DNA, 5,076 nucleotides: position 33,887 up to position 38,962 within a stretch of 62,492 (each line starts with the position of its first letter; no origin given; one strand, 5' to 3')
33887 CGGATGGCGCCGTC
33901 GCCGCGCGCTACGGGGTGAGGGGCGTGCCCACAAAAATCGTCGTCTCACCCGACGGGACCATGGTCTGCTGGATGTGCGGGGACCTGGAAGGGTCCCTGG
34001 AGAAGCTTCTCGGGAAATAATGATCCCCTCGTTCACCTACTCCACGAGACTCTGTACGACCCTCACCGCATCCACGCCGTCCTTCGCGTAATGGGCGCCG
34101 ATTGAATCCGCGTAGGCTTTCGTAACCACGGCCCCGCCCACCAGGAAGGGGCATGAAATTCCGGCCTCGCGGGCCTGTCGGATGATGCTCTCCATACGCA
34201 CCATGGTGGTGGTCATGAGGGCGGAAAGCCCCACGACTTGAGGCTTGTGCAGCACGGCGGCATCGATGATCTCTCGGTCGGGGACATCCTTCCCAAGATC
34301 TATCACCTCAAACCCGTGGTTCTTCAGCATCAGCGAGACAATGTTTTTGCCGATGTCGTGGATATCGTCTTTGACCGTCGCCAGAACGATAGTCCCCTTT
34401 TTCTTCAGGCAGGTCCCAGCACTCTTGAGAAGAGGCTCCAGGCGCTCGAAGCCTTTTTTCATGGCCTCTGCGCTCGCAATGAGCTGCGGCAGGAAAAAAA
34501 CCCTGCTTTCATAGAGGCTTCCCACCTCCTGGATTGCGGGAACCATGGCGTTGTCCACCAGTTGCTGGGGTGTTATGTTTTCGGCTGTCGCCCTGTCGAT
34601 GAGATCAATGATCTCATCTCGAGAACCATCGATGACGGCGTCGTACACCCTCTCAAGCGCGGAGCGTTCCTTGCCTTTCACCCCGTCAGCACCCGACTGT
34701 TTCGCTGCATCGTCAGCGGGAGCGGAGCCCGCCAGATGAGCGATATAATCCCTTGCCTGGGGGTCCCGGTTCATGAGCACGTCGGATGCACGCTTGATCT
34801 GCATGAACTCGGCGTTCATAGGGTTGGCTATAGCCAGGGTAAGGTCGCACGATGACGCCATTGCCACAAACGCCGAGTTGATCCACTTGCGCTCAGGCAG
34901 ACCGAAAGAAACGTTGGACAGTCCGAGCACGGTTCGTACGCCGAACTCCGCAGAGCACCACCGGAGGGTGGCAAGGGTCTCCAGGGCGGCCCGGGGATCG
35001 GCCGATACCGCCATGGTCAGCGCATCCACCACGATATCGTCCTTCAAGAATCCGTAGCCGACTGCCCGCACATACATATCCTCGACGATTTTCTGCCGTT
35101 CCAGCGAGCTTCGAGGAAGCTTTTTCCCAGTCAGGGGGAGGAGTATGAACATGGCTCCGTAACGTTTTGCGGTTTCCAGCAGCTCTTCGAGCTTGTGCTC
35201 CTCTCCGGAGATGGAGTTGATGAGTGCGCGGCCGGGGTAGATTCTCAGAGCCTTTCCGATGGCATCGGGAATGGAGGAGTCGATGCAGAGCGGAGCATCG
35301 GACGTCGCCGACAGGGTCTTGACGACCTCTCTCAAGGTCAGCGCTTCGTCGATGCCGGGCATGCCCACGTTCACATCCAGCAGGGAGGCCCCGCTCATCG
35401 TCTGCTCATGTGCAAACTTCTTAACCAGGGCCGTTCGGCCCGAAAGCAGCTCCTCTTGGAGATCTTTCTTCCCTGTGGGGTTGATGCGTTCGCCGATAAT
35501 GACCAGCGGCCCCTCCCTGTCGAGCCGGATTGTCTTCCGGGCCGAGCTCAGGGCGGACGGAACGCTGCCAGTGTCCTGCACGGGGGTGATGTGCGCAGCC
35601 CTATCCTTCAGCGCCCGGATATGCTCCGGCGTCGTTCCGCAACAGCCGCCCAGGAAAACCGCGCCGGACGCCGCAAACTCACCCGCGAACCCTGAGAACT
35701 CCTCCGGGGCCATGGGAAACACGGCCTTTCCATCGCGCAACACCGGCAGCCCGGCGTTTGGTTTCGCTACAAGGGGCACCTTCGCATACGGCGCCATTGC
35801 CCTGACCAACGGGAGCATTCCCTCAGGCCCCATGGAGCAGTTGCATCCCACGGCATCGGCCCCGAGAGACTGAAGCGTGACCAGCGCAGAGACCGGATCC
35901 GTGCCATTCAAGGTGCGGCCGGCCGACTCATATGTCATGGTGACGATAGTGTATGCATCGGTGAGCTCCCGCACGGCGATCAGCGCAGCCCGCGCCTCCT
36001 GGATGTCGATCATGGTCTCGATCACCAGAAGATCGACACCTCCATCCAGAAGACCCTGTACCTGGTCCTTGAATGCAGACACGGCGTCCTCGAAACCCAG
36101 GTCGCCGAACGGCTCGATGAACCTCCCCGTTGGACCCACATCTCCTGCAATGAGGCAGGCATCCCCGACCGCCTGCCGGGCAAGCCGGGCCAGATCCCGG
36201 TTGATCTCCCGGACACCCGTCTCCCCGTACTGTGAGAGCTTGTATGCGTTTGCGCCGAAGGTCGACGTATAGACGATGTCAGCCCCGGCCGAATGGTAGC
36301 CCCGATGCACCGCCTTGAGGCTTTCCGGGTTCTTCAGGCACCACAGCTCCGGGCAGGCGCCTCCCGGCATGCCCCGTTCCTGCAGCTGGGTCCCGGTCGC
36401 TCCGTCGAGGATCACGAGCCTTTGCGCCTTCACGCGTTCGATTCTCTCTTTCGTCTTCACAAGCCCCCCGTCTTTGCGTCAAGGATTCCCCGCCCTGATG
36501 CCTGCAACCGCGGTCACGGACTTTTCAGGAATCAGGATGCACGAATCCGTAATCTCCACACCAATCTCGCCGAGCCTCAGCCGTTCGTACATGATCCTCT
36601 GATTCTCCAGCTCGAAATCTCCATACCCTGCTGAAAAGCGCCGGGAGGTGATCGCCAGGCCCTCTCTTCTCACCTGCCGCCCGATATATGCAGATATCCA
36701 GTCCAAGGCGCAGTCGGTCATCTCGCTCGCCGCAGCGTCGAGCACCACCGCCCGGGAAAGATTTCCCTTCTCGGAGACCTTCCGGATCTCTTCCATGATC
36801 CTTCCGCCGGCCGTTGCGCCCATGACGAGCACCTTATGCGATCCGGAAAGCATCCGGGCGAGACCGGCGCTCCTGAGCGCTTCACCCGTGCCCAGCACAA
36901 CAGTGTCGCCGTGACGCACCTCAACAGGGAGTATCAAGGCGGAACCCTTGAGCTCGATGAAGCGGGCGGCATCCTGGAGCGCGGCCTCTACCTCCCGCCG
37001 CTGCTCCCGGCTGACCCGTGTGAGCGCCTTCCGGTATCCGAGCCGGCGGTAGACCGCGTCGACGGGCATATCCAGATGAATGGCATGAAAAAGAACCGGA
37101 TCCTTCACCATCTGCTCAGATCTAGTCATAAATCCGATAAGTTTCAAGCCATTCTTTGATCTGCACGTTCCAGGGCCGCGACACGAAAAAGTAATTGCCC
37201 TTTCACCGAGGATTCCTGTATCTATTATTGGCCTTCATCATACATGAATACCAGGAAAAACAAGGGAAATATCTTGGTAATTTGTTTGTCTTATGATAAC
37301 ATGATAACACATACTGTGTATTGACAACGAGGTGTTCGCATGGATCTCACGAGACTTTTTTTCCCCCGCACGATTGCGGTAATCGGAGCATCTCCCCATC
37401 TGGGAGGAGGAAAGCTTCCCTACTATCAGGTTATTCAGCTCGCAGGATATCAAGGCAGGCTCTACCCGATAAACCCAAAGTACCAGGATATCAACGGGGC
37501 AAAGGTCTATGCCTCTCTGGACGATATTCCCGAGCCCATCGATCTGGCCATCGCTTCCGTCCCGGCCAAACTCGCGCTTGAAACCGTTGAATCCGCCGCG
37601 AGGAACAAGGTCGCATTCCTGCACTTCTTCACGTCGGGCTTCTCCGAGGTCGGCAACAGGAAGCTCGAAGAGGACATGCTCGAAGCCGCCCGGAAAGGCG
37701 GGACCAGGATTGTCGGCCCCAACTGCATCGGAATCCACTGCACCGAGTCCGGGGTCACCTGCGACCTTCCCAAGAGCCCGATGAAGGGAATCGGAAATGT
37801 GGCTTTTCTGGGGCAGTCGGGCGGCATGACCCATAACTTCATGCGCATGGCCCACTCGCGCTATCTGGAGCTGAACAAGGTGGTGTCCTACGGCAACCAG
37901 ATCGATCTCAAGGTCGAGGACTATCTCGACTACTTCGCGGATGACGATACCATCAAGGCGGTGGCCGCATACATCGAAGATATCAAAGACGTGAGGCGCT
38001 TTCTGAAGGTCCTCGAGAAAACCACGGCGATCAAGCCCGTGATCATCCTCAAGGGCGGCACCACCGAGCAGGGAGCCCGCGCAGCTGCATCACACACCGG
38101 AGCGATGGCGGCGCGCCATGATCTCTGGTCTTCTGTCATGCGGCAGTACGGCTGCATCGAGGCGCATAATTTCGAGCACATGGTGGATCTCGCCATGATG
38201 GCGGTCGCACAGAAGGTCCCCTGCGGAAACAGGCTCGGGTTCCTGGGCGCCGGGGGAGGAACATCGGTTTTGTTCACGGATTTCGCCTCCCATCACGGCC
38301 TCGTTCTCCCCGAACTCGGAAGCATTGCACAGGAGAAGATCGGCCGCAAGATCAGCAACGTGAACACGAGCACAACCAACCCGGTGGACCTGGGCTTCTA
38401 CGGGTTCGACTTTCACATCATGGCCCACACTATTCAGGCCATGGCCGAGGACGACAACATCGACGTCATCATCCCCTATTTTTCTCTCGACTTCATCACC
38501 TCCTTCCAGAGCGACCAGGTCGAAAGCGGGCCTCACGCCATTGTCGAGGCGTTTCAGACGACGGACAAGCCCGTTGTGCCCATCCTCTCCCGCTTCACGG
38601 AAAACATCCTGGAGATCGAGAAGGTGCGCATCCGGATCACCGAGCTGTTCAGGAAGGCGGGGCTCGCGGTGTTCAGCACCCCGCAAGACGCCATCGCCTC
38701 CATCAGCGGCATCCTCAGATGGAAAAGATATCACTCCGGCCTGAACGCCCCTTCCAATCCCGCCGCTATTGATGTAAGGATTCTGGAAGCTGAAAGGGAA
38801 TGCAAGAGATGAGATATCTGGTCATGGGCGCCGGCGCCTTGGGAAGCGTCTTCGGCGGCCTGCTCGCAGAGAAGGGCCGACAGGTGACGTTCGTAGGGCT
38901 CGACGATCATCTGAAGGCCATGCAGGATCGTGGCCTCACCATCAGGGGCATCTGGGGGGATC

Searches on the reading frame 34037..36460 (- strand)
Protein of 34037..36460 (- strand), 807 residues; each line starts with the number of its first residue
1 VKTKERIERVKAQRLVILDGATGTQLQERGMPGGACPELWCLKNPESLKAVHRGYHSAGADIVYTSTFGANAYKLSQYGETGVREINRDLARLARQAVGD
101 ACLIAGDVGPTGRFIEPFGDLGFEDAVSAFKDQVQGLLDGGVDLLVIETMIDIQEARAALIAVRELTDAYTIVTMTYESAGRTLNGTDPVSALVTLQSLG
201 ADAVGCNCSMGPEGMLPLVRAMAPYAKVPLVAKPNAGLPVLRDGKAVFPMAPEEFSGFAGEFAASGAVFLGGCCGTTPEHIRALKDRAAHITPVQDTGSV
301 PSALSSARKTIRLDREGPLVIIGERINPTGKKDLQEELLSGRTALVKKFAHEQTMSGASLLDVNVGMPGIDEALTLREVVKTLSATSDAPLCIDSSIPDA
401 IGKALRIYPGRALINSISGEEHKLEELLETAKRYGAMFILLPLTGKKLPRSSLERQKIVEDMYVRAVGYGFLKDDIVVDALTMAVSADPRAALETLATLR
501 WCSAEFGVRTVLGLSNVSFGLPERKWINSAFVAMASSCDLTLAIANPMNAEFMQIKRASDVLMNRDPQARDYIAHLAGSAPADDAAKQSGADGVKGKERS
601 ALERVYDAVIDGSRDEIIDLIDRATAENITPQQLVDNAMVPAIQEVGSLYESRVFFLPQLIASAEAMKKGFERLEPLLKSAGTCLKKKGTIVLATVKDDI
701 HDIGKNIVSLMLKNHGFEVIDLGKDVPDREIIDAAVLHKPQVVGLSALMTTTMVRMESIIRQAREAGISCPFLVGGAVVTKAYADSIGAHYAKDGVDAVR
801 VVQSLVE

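Call 35: search_protein_families(library=pfam, proteins=[window:34037-36460:-], max_evalue=0.00001)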
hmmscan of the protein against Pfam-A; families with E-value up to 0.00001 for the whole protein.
window:34037-36460:- (807 aa): 4 families
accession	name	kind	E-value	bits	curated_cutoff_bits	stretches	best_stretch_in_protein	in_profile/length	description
PF02574.22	S-methyl_trans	-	7.4e-73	246.3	22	1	16-287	1-282/283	Homocysteine S-methyltransferase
PF02310.24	B12-binding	-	2.2e-27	95.8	32.1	1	690-791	2-107/121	B12 binding domain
PF00809.28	Pterin_bind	-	1.6e-21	77.5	25.5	1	323-540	1-238/244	Pterin binding enzyme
PF02607.22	B12-binding_2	-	7e-19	68.2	23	1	602-675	2-74/74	B12 binding domain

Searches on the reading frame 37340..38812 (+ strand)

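Call 36: search_protein_families(library=pfam, proteins=[window:37340-38812:+], max_evalue=0.00001)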
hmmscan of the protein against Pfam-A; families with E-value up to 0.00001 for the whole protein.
window:37340-38812:+ (490 aa): 3 families
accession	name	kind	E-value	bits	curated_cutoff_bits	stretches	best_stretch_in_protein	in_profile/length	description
PF13607.11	Succ_CoA_lig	-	3.1e-46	157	27.4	1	152-287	2-137/138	Succinyl-CoA ligase like flavodoxin domain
PF13380.12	CoA_binding_2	-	2.7e-19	70.2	22.8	1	10-133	1-114/116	CoA binding domain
PF02629.25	CoA_binding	-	4.2e-09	37.5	22.3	1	11-100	5-97/97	CoA binding domain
